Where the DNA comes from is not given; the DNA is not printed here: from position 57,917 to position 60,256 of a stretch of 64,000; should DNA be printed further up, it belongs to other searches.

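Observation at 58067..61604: HydS-type sensory [FeFe]-hydrogenase domain fused directly to a histidine-kinase transmitter, with a hybrid REC-PAS-kinase immediately downstream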

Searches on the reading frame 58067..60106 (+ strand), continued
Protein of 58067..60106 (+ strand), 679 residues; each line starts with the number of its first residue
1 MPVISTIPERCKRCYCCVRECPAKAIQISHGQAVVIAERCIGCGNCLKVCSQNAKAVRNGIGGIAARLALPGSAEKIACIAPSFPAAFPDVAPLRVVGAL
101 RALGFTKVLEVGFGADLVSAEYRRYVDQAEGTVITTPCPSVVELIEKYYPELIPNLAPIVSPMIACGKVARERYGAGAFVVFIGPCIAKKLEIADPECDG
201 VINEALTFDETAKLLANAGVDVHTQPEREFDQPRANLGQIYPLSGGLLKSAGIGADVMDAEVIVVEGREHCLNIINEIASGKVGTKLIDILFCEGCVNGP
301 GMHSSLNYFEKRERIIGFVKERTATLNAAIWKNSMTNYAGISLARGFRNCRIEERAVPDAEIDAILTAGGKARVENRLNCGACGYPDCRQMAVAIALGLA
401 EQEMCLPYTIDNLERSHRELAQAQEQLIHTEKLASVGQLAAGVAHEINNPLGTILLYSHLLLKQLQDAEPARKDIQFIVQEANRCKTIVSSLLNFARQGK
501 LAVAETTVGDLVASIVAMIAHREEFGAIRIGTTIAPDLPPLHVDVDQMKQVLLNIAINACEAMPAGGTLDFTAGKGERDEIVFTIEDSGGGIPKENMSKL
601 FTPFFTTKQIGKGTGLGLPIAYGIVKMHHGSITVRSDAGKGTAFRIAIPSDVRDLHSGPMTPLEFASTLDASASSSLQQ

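Call 46: search_protein_families(library=pfam, proteins=[L048:12025-12429:+, L048:12426-13613:+, L048:15053-16105:+, L060:12480-13607:+, L040:6932-8071:+, L040:8058-9173:+, L004:12452-14059:+, L035:12035-13261:+, L022:11937-13283:+, L022:13529-14524:+], max_evalue=0.0001)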
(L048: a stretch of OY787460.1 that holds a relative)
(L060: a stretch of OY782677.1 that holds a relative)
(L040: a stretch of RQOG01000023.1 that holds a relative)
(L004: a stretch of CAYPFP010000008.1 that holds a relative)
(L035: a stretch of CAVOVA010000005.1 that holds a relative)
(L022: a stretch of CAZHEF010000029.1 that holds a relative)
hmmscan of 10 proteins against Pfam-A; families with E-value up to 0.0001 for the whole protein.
L048:12025-12429:+ (134 aa): 1 family
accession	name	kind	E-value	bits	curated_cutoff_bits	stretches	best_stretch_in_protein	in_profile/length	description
PF00072.30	Response_reg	-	2.8e-12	47.2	30.2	1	13-92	2-80/111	Response regulator receiver domain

L048:12426-13613:+ (395 aa): 4 families
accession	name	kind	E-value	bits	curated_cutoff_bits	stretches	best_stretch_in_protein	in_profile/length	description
PF02518.31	HATPase_c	-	2.4e-28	99.2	26.4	1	277-386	1-108/111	Histidine kinase-, DNA gyrase B-, and HSP90-like ATPase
PF00072.30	Response_reg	-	1.3e-25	90.2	30.2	1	21-141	1-110/111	Response regulator receiver domain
PF00512.31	HisKA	-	6.3e-14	52.2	26.9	1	167-232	4-66/66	His Kinase A (phospho-acceptor) domain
PF13581.12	HATPase_c_2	-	5.6e-06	26.8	27.4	1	279-382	29-124/127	Histidine kinase-like ATPase domain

L048:15053-16105:+ (350 aa): 1 family
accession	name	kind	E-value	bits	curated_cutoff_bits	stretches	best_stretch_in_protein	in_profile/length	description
PF04055.27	Radical_SAM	-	3.4e-21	76.6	29.5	1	46-210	1-165/166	Radical SAM superfamily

L060:12480-13607:+ (375 aa): 5 families
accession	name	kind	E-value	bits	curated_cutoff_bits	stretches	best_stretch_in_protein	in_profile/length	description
PF02518.31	HATPase_c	-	1.4e-29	103.2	26.4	1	263-371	2-108/111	Histidine kinase-, DNA gyrase B-, and HSP90-like ATPase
PF00072.30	Response_reg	-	3.5e-22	79.1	30.2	1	6-126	1-110/111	Response regulator receiver domain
PF00512.31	HisKA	-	9.7e-14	51.6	26.9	1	152-217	4-66/66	His Kinase A (phospho-acceptor) domain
PF14501.12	HATPase_c_5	-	1.2e-06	28.8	22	1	267-361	6-93/102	GHKL domain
PF13581.12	HATPase_c_2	-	5.8e-06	26.8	27.4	1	265-358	30-116/127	Histidine kinase-like ATPase domain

L040:6932-8071:+ (379 aa): 4 families
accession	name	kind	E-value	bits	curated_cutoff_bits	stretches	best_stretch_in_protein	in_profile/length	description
PF02518.31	HATPase_c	-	2e-25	89.8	26.4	1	265-370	4-107/111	Histidine kinase-, DNA gyrase B-, and HSP90-like ATPase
PF00072.30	Response_reg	-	6.8e-23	81.4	30.2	1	6-126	1-110/111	Response regulator receiver domain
PF00512.31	HisKA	-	1.7e-12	47.6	26.9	1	152-217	4-66/66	His Kinase A (phospho-acceptor) domain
PF13581.12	HATPase_c_2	-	1.8e-06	28.4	27.4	1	263-348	28-110/127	Histidine kinase-like ATPase domain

L040:8058-9173:+ (371 aa): 1 family
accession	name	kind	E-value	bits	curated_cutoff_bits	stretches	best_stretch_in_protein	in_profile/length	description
PF04055.27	Radical_SAM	-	7e-21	75.5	29.5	1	53-215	1-165/166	Radical SAM superfamily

L004:12452-14059:+ (535 aa): 3 families
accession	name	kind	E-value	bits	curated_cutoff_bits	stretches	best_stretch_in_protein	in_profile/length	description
PF02518.31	HATPase_c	-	3.3e-31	108.4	26.4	1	417-527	2-110/111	Histidine kinase-, DNA gyrase B-, and HSP90-like ATPase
PF00072.30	Response_reg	-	3.5e-27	95.2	30.2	1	40-147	1-107/111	Response regulator receiver domain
PF00512.31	HisKA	-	1.4e-08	35.1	26.9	1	296-361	1-63/66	His Kinase A (phospho-acceptor) domain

L035:12035-13261:+ (408 aa): 4 families
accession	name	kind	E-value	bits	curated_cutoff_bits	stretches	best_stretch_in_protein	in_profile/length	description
PF02518.31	HATPase_c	-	1.3e-26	93.6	26.4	1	278-384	5-109/111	Histidine kinase-, DNA gyrase B-, and HSP90-like ATPase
PF00072.30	Response_reg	-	6e-20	71.9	30.2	1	22-142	2-110/111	Response regulator receiver domain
PF00512.31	HisKA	-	7.8e-13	48.7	26.9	1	168-229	4-66/66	His Kinase A (phospho-acceptor) domain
PF13581.12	HATPase_c_2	-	4.2e-06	27.2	27.4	1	275-359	28-109/127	Histidine kinase-like ATPase domain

L022:11937-13283:+ (448 aa): 6 families
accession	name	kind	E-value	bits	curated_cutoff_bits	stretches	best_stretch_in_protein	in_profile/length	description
PF00158.32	Sigma54_activat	-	1.7e-73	246.3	20.2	1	144-311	1-168/168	Sigma-54 interaction domain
PF25601.1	AAA_lid_14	-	6.2e-29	100.1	27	1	316-388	1-73/87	AAA+ ATPase lid domain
PF00072.30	Response_reg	-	6.3e-26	91.2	30.2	1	6-112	1-107/111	Response regulator receiver domain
PF14532.12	Sigma54_activ_2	-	1.7e-23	83.8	25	1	145-315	1-138/138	Sigma-54 interaction domain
PF02954.25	HTH_8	-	4.2e-15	55.6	22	1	402-442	2-42/42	Bacterial regulatory protein, Fis family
PF07728.20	AAA_5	-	3.8e-08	33.9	22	1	168-286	2-123/139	AAA domain (dynein-related subfamily)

L022:13529-14524:+ (331 aa): 1 family
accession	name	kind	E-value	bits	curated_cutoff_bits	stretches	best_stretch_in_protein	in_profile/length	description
PF00072.30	Response_reg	-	3e-37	127.6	30.2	1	7-115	2-110/111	Response regulator receiver domain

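Call 50: fold_search(model_id=the predicted structure, library=pdb)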
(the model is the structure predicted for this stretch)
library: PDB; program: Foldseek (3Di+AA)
matches with E <= 10: 636; with E <= 0.001: 394
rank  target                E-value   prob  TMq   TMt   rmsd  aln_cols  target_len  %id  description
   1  8ru6                  7.9e-21  1.00  0.45  0.61   5.9       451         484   24  Desulfovibrio desulfuricans [FeFe]-hydrogenase variant with both subunits linked by a 4 amino acid linker peptide derive (released 2025-02-12)
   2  8a6t_A                1.3e-20  1.00  0.45  0.54   4.5       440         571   24  Cryo-EM structure of the electron bifurcating Fe-Fe hydrogenase HydABC complex from Thermoanaerobacter kivui in the re (released 2023-02-15)
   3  9gbu_B                2.2e-20  1.00  0.45  0.62   6.1       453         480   24  Desulfovibrio desulfuricans [FeFe]-hydrogenase variant with both subunits linked by a 13 amino acid linker peptide der (released 2025-08-13)
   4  9jfj_A                2.8e-20  1.00  0.29  0.77   4.9       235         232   34  Crystal structure of the cytoplasmic domain of ZraS in ADP-bound form (released 2025-03-26)
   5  9gnk                  3.2e-20  1.00  0.45  0.62   5.9       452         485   24  Desulfovibrio desulfuricans [FeFe]-hydrogenase variant with both subunits linked by a 13 amino acid linker peptide deriv (released 2025-09-24)
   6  8zqd_A                3.8e-20  1.00  0.45  0.48   4.8       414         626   20  Anaerobically isolated active [FeFe]-hydrogenase CbA5H (released 2025-01-01)
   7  9gbu_A                4.2e-20  1.00  0.45  0.62   5.9       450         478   24  Desulfovibrio desulfuricans [FeFe]-hydrogenase variant with both subunits linked by a 13 amino acid linker peptide der (released 2025-08-13)
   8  9f46_A                6.0e-20  1.00  0.44  0.48   4.9       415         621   21  crystal structure of apo-[FeFe]-hydrogenase CbA5H from Clostridium beijerinckii (released 2024-12-18)
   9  8ryh                  7.0e-20  1.00  0.45  0.63   6.0       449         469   24  Desulfovibrio desulfuricans [FeFe]-hydrogenase variant with both subunits linked by a linker peptide derived from a grou (released 2025-02-19)
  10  9f46_B                9.6e-20  1.00  0.45  0.49   4.9       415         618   21  crystal structure of apo-[FeFe]-hydrogenase CbA5H from Clostridium beijerinckii (released 2024-12-18)
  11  9jfj_B                1.3e-19  1.00  0.23  0.66  16.3       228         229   34  Crystal structure of the cytoplasmic domain of ZraS in ADP-bound form (released 2025-03-26)
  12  7p5h_A                1.1e-18  1.00  0.44  0.53   5.6       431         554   23  TmHydABC- D2 map (released 2022-09-14)
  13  7p8n_a                1.3e-18  1.00  0.45  0.47   4.9       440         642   23  TmHydABC- T. maritima hydrogenase with bridge closed (released 2022-09-14)
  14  9jfj_C                1.4e-18  1.00  0.29  0.77   5.5       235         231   33  Crystal structure of the cytoplasmic domain of ZraS in ADP-bound form (released 2025-03-26)
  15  9gzl_A                2.7e-18  1.00  0.40  0.67   3.9       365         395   25  Apo FeFe Hydrogenase from Desulfovibrio desulfuricans labelled with cyanophenylalanine (released 2025-05-28)
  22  9jfj_D                1.4e-17  1.00  0.23  0.63  16.1       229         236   34  Crystal structure of the cytoplasmic domain of ZraS in ADP-bound form (released 2025-03-26)
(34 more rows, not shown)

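Call 75: search_protein_families(library=pfam, alignment_id=A4, max_evalue=0.0001)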
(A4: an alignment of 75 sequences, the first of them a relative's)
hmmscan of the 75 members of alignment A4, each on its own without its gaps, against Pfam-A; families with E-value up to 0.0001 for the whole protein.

A. member 1, P0016 (683 aa): 7 families
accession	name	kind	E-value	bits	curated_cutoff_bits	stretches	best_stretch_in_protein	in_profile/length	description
PF02906.19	Fe_hyd_lg_C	-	4.5e-49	167.7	22.1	1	78-301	4-245/245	Iron only hydrogenase large subunit, C-terminal domain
PF02518.31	HATPase_c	-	3.4e-25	89.1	26.4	1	545-653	2-110/111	Histidine kinase-, DNA gyrase B-, and HSP90-like ATPase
PF00512.31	HisKA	-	2.1e-13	50.6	26.9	1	438-499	3-63/66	His Kinase A (phospho-acceptor) domain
PF04060.18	FeS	-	3e-08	33.7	23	1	378-406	3-31/33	Putative Fe-S cluster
PF00037.32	Fer4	-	1.4e-06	28.3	21.1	0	35-55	2-22/24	4Fe-4S binding domain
PF13237.11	Fer4_10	-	1.3e-05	25.4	25.5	1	8-51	5-52/53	4Fe-4S dicluster domain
PF25160.1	LdpA_Fe-S-bd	-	2.9e-05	24.2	27.6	1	9-53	2-40/49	LdpA Fe-S cluster-binding domain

B. families by the number of members that match (of 75 scanned): 39 families (the first 25 are shown)
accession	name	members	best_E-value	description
PF02906.19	Fe_hyd_lg_C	75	3.1e-59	Iron only hydrogenase large subunit, C-terminal domain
PF04060.18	FeS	71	2e-12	Putative Fe-S cluster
PF13237.11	Fer4_10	69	1.2e-11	4Fe-4S dicluster domain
PF12838.12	Fer4_7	67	2.5e-09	4Fe-4S dicluster domain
PF00037.32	Fer4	63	3.8e-10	4Fe-4S binding domain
PF13187.11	Fer4_9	62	3.8e-08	4Fe-4S dicluster domain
PF12837.12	Fer4_6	41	1.4e-09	4Fe-4S binding domain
PF14697.11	Fer4_21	38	8.5e-09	4Fe-4S dicluster domain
PF25160.1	LdpA_Fe-S-bd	29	1.1e-08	LdpA Fe-S cluster-binding domain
PF00989.32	PAS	22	5.4e-17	PAS fold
PF02518.31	HATPase_c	21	3.8e-32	Histidine kinase-, DNA gyrase B-, and HSP90-like ATPase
PF13426.13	PAS_9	21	1.2e-17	PAS domain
PF13188.13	PAS_8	21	5.4e-08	PAS domain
PF00512.31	HisKA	20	1.4e-22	His Kinase A (phospho-acceptor) domain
PF08448.16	PAS_4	17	6.6e-13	PAS fold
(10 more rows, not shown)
